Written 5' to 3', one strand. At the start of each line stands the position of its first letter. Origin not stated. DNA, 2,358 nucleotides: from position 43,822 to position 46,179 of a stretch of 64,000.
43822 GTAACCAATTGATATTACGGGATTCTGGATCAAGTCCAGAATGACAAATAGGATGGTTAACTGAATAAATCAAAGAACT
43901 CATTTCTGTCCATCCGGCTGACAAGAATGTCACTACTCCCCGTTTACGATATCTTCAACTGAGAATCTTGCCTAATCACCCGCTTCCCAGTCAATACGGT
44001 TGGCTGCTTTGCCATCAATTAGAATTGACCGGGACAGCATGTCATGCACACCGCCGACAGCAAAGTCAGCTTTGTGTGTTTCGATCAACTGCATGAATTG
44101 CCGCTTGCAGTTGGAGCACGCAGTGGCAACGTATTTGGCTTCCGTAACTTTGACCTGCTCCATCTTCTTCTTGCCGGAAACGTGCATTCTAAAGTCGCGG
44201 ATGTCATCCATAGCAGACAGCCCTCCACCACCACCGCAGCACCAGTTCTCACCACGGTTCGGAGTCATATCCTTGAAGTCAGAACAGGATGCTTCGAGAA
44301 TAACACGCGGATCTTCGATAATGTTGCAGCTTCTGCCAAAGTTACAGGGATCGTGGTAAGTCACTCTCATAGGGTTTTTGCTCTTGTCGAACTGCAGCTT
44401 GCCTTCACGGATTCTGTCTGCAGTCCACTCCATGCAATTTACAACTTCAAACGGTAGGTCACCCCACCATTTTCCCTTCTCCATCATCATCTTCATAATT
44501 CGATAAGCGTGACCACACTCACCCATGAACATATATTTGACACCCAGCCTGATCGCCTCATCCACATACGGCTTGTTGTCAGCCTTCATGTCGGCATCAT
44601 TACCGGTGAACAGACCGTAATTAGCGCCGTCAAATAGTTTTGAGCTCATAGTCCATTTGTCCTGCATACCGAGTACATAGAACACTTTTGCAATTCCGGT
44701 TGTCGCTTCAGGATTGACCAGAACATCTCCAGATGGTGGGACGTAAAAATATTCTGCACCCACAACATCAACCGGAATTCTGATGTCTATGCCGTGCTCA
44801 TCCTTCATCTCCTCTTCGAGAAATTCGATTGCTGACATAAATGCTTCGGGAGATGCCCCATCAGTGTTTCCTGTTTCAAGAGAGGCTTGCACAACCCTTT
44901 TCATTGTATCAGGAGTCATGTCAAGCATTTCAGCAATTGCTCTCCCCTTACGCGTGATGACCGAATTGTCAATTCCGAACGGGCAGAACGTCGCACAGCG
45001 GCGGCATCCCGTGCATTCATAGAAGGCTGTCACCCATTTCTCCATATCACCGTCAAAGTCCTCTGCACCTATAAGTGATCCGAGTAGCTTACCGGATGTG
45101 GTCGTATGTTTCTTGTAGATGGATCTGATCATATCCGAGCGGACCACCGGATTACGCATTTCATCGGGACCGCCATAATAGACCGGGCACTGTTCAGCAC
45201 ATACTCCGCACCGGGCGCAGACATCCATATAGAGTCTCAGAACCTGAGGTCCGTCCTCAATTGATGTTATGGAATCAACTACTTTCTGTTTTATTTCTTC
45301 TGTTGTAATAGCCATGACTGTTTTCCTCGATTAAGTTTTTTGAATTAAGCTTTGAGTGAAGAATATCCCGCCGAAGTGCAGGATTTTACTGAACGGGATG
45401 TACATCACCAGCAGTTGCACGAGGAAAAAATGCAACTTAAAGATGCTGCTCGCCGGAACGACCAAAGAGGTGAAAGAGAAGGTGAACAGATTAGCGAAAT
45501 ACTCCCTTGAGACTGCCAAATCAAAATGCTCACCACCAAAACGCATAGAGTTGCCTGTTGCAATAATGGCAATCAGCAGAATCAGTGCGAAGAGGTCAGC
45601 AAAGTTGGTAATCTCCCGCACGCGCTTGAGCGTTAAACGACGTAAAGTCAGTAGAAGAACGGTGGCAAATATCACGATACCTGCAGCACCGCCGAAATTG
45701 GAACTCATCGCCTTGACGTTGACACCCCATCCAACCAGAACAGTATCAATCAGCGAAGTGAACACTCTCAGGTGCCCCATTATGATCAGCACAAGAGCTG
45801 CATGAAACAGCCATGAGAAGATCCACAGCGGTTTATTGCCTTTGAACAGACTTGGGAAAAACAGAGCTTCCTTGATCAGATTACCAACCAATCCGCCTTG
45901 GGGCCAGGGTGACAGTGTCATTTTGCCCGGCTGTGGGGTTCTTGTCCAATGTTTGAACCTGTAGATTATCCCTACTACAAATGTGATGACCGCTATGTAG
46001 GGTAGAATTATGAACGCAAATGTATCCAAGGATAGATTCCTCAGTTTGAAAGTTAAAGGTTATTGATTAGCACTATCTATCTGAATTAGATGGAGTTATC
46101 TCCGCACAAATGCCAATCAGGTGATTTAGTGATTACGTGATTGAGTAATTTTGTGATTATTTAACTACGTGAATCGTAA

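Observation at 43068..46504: Stand-alone DsrMK-type module whose DsrC-family partners carry complementary halves of the redox cysteine pair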

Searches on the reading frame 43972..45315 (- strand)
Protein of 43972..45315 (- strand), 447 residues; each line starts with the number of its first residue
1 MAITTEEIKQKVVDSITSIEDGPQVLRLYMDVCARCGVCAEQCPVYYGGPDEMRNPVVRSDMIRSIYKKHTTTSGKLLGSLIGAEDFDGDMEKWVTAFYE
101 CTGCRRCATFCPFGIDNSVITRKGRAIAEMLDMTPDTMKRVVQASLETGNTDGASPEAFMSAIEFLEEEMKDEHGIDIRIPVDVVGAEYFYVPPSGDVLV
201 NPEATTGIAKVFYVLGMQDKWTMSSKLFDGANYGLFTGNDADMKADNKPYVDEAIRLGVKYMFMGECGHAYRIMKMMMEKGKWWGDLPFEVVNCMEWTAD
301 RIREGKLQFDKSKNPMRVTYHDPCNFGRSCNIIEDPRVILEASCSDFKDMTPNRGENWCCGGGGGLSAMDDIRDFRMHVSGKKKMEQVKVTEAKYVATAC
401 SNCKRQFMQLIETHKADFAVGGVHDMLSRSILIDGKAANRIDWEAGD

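Call 3: search_protein_families(library=pfam, proteins=[window:43972-45315:-], max_evalue=0.01)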
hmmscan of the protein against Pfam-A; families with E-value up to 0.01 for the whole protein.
window:43972-45315:- (447 aa): 11 families
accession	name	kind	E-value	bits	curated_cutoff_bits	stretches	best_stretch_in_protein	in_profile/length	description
PF13183.11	Fer4_8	-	6.3e-12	46.3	27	1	30-115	2-68/68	4Fe-4S dicluster domain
PF02754.22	CCG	-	5.8e-11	42.8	20.6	1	318-407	1-84/85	Cysteine-rich domain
PF13534.11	Fer4_17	-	2.6e-08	34.7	22.2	1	33-116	2-61/61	4Fe-4S dicluster domain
PF13237.11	Fer4_10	-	7.6e-08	32.6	25.5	1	100-121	8-22/53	4Fe-4S dicluster domain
PF13187.11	Fer4_9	-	2.3e-06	28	27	0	101-118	2-19/52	4Fe-4S dicluster domain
PF00037.32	Fer4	-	2.5e-05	24.3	21.1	1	100-114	7-21/24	4Fe-4S binding domain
PF14697.11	Fer4_21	-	3.8e-05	24.2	35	0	99-113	39-53/59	4Fe-4S dicluster domain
PF12838.12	Fer4_7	-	4.4e-05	24.3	27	1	33-115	2-52/52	4Fe-4S dicluster domain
PF12800.12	Fer4_4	-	0.00022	21.7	24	0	99-114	2-17/17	4Fe-4S binding domain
PF12797.12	Fer4_2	-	0.00069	19.9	24.5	0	101-113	10-22/22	4Fe-4S binding domain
PF12837.12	Fer4_6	-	0.0044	17.4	25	0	101-114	9-22/24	4Fe-4S binding domain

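Call 4: search_protein_families(library=ncbifam, proteins=[window:43972-45315:-], max_evalue=0.01)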
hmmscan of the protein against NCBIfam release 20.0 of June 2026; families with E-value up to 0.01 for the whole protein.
window:43972-45315:- (447 aa): 22 families
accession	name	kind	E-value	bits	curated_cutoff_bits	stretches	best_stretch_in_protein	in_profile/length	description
NF045796.1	DsrK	equivalog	1.4e-102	343.6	400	1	6-437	25-441/453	sulfate reduction electron transfer complex DsrMKJOP subunit DsrK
NF045724.1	ferredox_TmcB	equivalog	4e-63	213.5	735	1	3-426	15-423/430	electron transfer complex ferredoxin TmcB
NF045711.1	sulf_resp_HmcF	equivalog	2e-58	198.3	750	1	25-418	54-436/457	sulfate respiration complex iron-sulfur protein HmcF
NF004898.0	PRK06259.1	equivalog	3e-19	69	385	1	311-430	372-487/488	fumarate reductase (CoM/CoB) subunit TfrB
NF045670.1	quin_L_LdhH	equivalog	1.5e-18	66.5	800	1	291-427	576-705/706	L-lactate dehydrogenase (quinone) large subunit LdhH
NF008434.0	PRK11274.1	equivalog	7.5e-11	41.6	333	0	305-407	292-388/409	glycolate oxidase subunit GlcF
NF008369.0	PRK11168.1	equivalog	1e-10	41.1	278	1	292-408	272-381/401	anaerobic glycerol-3-phosphate dehydrogenase subunit C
NF045663.1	diclust_near_Sec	equivalog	2e-05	22.9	530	1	310-409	528-620/759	pyridine nucleotide-disulfide oxidoreductase/dicluster-binding protein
TIGR03379.1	glycerol3P_GlpC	equivalog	3.1e-05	22.9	279.9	0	301-407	278-377/397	anaerobic glycerol-3-phosphate dehydrogenase subunit GlpC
NF040864.1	HgcB_ferredoxin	equivalog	0.0005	19.9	99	0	26-44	9-27/93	mercury methylation ferredoxin HgcB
TIGR03290.1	CoB_CoM_SS_C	equivalog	0.0006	19.8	160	0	97-150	44-97/144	CoB--CoM heterodisulfide reductase subunit C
NF004541.0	PRK05888.2-2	equivalog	0.0016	18.3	217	0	25-45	55-75/168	NADH-quinone oxidoreductase subunit NuoI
NF040684.1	PorD_Arch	equivalog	0.0019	18.2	120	0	25-45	56-76/85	pyruvate synthase subunit PorD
NF038196.1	ferrodoxin_EFR1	subfamily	0.0028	17.8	75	0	31-45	184-198/242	EFR1 family ferrodoxin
NF058577.1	FdxA_fam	equivalog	0.0028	17.8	65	1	17-45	22-50/52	4Fe-4S ferredoxin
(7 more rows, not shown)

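Call 8: find_encoding_contigs(protein=window:43972-45315:-, flank=10000, max_places=10)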
Protein window:43972-45315:- (447 aa): 11 contigs read that carry it; 8 places shown.
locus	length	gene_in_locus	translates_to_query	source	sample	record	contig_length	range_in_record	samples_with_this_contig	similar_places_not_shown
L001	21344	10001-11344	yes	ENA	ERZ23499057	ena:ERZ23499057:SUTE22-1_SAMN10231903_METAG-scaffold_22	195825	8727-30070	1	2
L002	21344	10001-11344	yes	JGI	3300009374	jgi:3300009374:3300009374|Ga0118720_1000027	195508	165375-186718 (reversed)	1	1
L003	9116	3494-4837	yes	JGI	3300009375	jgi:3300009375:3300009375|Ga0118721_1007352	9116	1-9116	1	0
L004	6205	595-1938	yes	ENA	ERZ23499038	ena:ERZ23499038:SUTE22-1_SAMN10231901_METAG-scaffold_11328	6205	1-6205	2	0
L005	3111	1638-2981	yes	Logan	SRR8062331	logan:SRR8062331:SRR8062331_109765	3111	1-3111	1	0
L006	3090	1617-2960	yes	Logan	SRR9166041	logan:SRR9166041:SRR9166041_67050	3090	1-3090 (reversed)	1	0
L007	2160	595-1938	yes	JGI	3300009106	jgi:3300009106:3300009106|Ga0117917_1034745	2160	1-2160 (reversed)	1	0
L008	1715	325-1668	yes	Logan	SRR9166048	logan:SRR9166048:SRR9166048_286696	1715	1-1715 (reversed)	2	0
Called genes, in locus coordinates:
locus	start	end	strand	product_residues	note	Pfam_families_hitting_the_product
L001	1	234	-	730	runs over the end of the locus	PF16820:PKD_3 (faint), PF00801:PKD (faint), PF18911:PKD_4 (faint), PF18962:Por_Secre_tail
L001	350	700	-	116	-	-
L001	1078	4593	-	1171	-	PF19190:BACON_2 (faint), PF13620:CarboxypepD_reg, PF13715:CarbopepD_reg_2 (weak), PF18962:Por_Secre_tail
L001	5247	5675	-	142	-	-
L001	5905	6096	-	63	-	-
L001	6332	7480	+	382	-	PF00072:Response_reg, PF00512:HisKA, PF02518:HATPase_c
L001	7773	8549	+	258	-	PF12728:HTH_17 (weak)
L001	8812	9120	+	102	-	PF04358:DsrC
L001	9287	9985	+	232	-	PF02665:Nitrate_red_gam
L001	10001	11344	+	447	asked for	PF13187:Fer4_9 (faint), PF13237:Fer4_10 (faint), PF13183:Fer4_8, PF13534:Fer4_17, PF02754:CCG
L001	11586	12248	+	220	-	PF04358:DsrC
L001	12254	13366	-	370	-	-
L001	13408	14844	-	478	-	PF00171:Aldedh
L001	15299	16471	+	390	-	PF07690:MFS_1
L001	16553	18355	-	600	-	PF18962:Por_Secre_tail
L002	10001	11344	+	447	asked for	PF13187:Fer4_9 (faint), PF13237:Fer4_10 (faint), PF13183:Fer4_8, PF13534:Fer4_17, PF02754:CCG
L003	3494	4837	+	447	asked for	PF13187:Fer4_9 (faint), PF13237:Fer4_10 (faint), PF13183:Fer4_8, PF13534:Fer4_17, PF02754:CCG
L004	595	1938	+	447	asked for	PF13187:Fer4_9 (faint), PF13237:Fer4_10 (faint), PF13183:Fer4_8, PF13534:Fer4_17, PF02754:CCG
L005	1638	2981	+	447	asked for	PF13187:Fer4_9 (faint), PF13237:Fer4_10 (faint), PF13183:Fer4_8, PF13534:Fer4_17, PF02754:CCG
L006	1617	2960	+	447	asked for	PF13187:Fer4_9 (faint), PF13237:Fer4_10 (faint), PF13183:Fer4_8, PF13534:Fer4_17, PF02754:CCG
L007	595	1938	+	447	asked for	PF13187:Fer4_9 (faint), PF13237:Fer4_10 (faint), PF13183:Fer4_8, PF13534:Fer4_17, PF02754:CCG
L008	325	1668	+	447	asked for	PF13187:Fer4_9 (faint), PF13237:Fer4_10 (faint), PF13183:Fer4_8, PF13534:Fer4_17, PF02754:CCG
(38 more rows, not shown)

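Call 44: search_solved_structures(query=window:43972-45315:-, show_alignments=2, max_evalue=0.00001)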
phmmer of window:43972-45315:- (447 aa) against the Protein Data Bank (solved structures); distinct sequences matched with E-value up to 0.00001: 1.
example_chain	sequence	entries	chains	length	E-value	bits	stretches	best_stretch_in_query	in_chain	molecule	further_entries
9ojn_A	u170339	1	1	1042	2.8e-13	52.5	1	78-406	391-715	Iron-sulfur-binding reductase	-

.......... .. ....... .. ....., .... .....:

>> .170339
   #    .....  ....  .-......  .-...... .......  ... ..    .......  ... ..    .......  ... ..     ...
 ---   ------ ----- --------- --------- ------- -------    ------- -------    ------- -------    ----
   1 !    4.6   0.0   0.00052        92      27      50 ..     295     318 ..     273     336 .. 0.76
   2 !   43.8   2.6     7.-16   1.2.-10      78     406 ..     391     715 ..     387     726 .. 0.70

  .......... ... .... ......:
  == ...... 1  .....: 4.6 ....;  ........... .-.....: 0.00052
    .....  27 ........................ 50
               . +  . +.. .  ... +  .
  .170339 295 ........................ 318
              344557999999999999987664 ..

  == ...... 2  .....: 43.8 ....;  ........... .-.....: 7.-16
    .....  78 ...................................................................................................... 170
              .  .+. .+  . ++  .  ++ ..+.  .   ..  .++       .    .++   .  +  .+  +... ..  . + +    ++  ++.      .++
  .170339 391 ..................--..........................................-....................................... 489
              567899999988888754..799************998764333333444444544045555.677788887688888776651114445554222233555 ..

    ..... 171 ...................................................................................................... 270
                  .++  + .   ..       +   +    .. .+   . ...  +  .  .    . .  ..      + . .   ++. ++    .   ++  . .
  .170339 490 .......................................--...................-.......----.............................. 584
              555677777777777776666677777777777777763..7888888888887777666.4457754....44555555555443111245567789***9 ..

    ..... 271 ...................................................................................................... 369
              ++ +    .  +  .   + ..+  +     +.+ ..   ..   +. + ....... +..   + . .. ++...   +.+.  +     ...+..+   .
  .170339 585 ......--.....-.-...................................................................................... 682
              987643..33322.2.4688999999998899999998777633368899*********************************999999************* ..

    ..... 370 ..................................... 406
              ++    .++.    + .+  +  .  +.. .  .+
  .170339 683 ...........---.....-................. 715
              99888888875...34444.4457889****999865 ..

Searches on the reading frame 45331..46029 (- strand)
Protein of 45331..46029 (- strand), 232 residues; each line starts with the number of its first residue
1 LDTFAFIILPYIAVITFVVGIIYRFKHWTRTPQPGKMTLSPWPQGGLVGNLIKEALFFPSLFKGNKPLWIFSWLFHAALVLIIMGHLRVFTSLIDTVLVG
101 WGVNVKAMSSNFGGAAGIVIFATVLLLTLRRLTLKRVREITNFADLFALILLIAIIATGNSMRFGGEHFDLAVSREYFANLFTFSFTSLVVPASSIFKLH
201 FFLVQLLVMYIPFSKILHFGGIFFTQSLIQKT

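Call 3: search_protein_families(library=pfam, proteins=[window:45331-46029:-], max_evalue=0.01)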
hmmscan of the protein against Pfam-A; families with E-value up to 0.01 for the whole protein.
window:45331-46029:- (232 aa): 1 family
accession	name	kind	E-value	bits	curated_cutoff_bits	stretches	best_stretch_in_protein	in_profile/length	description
PF02665.19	Nitrate_red_gam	-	1.3e-23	84.2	22.9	2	65-219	41-199/217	Nitrate reductase gamma subunit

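Call 4: search_protein_families(library=ncbifam, proteins=[window:45331-46029:-], max_evalue=0.01)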
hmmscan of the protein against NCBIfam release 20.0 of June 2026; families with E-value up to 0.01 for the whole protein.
window:45331-46029:- (232 aa): 4 families
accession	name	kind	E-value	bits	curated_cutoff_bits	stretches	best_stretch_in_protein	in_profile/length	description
NF038037.1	cytob_DsrM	equivalog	9.6e-30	103.8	300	2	62-225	110-273/320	sulfate reduction electron transfer complex DsrMKJOP subunit DsrM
TIGR00351.1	narI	equivalog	3.1e-14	53.4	105.55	1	65-219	45-206/225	respiratory nitrate reductase subunit gamma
NF045723.1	memb_anch_TmcC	equivalog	5.6e-09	35.8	240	1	9-159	11-159/218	TmcC family electron transfer complex membrane anchor subunit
NF045716.1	sulf_resp_HmcE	equivalog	7.1e-06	25.8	275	1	64-163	70-165/226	sulfate respiration complex protein HmcE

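Call 45: search_solved_structures(query=window:45331-46029:-, show_alignments=2, max_evalue=0.001)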
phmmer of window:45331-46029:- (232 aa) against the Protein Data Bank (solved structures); distinct sequences matched with E-value up to 0.001: 4.
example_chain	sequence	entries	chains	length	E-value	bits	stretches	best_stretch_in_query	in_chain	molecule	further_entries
3egw_C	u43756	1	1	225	4.2e-08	36.4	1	66-222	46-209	Respiratory nitrate reductase 1 gamma chain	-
1q16_C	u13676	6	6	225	6.5e-08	35.8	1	66-222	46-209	Respiratory nitrate reductase 1 gamma chain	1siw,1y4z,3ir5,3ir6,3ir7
1y5i_C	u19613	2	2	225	2.6e-07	33.9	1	66-222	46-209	Respiratory nitrate reductase 1 gamma chain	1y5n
1y5l_C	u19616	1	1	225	3.7e-07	33.4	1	66-222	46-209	Respiratory nitrate reductase 1 gamma chain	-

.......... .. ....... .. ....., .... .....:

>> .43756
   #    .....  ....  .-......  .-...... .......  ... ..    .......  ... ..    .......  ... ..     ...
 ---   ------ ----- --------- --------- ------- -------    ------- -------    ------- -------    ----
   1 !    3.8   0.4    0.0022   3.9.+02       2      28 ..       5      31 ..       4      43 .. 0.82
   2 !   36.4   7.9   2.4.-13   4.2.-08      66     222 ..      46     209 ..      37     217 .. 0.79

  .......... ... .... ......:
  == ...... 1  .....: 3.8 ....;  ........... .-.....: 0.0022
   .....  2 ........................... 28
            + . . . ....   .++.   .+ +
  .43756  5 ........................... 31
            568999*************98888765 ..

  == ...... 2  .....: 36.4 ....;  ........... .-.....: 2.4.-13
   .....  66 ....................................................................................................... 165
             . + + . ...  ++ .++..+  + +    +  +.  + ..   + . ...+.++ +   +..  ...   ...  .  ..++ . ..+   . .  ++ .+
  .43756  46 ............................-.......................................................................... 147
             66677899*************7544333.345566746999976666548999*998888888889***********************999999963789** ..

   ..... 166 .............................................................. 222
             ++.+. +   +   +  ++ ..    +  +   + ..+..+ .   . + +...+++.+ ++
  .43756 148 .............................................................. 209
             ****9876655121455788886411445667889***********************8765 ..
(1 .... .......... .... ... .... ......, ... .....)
